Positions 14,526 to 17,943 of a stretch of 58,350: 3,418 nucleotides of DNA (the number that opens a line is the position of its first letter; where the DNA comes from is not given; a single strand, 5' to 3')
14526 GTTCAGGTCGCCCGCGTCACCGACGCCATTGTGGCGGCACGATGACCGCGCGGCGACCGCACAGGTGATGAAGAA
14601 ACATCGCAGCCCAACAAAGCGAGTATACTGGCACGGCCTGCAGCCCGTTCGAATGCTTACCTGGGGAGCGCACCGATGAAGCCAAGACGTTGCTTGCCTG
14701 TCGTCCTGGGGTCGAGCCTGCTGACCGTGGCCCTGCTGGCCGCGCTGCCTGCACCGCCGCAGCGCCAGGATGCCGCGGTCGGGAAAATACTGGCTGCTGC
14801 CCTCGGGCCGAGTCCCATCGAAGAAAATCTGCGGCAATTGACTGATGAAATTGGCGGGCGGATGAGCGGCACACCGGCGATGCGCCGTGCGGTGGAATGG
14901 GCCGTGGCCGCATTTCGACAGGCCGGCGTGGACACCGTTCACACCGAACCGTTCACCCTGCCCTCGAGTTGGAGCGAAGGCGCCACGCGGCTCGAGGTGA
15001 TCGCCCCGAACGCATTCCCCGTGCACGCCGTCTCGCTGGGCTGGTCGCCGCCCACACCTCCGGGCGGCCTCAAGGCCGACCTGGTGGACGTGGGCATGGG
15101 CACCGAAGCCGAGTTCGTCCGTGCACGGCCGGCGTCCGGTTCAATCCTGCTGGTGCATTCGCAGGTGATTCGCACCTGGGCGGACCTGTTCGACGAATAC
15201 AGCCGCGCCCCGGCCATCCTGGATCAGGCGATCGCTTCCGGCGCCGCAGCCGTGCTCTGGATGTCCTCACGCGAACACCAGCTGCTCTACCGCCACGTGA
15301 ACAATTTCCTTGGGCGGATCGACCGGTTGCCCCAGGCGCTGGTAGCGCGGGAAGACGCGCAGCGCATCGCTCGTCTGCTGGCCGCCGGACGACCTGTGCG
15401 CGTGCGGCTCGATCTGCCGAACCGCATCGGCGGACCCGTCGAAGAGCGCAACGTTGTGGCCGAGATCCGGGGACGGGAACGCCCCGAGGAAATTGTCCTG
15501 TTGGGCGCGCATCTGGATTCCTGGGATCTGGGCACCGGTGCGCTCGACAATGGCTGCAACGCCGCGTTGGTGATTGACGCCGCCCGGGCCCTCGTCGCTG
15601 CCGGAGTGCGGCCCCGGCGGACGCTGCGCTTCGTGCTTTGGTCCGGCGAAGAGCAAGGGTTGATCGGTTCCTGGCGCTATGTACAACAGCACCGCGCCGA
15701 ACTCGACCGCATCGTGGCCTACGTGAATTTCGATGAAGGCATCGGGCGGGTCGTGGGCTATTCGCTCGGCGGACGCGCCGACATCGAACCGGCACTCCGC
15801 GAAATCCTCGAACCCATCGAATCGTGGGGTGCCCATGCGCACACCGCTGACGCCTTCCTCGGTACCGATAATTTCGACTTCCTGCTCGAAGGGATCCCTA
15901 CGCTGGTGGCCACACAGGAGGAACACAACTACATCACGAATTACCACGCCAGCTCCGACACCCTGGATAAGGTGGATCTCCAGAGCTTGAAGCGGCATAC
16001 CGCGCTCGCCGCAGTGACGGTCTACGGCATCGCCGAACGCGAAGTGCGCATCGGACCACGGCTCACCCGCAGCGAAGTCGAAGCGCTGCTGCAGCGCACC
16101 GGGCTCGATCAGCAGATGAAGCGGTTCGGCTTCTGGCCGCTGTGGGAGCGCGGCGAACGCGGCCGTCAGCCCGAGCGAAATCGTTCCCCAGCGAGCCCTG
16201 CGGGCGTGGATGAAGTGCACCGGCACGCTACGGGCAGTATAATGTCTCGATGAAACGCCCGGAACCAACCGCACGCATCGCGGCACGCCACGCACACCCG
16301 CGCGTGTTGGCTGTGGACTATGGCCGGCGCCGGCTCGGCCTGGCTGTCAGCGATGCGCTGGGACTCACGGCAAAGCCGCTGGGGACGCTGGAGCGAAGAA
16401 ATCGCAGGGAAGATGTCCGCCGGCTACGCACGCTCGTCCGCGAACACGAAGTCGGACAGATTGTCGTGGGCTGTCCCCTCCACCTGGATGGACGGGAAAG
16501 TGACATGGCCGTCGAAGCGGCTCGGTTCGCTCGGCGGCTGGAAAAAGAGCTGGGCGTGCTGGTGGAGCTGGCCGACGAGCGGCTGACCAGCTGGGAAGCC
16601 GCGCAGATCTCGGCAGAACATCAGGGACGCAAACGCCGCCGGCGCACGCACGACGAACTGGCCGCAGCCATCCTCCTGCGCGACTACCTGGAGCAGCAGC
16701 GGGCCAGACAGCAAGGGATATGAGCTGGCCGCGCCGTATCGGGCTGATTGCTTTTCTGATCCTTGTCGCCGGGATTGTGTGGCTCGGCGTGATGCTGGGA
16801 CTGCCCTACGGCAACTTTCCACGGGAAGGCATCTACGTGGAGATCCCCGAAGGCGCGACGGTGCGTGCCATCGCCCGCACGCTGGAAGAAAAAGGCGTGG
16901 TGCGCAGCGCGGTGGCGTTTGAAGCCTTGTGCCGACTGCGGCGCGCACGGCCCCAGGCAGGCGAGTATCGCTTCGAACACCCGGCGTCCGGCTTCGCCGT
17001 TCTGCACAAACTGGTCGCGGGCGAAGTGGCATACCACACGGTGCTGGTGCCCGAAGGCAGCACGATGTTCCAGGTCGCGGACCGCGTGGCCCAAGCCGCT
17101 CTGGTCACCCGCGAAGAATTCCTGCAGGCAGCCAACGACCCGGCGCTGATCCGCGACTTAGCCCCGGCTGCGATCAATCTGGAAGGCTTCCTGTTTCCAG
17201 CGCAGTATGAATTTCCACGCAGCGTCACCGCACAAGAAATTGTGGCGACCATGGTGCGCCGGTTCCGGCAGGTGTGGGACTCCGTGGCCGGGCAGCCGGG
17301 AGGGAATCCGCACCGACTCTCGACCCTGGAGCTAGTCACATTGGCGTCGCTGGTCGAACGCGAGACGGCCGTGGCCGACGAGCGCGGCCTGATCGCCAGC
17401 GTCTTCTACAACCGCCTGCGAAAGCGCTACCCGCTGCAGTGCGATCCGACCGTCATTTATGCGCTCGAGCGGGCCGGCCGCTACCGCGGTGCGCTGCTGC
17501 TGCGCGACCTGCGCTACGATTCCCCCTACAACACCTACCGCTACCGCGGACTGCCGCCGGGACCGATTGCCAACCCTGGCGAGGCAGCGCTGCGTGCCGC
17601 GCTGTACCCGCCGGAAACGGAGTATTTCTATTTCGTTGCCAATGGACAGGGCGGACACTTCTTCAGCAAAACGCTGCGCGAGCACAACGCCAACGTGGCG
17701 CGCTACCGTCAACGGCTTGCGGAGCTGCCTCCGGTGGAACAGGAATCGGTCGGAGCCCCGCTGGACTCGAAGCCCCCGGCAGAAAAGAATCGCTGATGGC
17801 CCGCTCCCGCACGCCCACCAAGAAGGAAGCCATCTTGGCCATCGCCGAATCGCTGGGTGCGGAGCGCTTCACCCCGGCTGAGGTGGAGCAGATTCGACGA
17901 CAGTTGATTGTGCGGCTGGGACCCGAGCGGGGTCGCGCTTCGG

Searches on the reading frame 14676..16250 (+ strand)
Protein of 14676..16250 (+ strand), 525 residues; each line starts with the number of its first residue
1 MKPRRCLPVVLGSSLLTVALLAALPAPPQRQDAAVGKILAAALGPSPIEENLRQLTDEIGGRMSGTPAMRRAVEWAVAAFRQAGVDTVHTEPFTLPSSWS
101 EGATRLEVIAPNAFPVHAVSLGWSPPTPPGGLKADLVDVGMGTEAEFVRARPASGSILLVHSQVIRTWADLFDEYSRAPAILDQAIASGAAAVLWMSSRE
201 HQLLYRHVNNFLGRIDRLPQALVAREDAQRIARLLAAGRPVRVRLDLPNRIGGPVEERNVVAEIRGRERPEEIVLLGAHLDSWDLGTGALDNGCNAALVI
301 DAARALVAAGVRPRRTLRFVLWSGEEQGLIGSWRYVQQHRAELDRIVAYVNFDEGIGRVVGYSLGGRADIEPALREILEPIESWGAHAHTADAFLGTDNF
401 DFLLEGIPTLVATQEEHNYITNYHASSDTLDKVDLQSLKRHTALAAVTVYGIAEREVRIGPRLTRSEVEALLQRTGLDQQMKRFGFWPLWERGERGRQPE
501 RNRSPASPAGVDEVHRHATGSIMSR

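Call 56: search_protein_families(library=pfam, proteins=[window:14676-16250:+], max_evalue=0.00001)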
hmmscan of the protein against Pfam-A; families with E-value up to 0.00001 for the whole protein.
window:14676-16250:+ (525 aa): 2 families
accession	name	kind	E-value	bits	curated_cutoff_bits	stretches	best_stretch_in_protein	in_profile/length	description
PF04389.22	Peptidase_M28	-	7.4e-37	127.4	21.3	1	259-447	1-191/193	Peptidase family M28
PF01546.33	Peptidase_M20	-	4.1e-07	30.6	24.6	1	286-431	30-189/206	Peptidase family M20/M25/M40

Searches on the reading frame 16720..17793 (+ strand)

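Call 57: search_protein_families(library=pfam, proteins=[window:16720-17793:+], max_evalue=0.00001)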
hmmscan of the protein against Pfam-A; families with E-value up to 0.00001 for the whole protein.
window:16720-17793:+ (358 aa): 1 family
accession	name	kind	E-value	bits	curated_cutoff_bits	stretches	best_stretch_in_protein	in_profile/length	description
PF02618.21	YceG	-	3.6e-88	296.1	32.4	1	40-328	1-275/275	YceG-like family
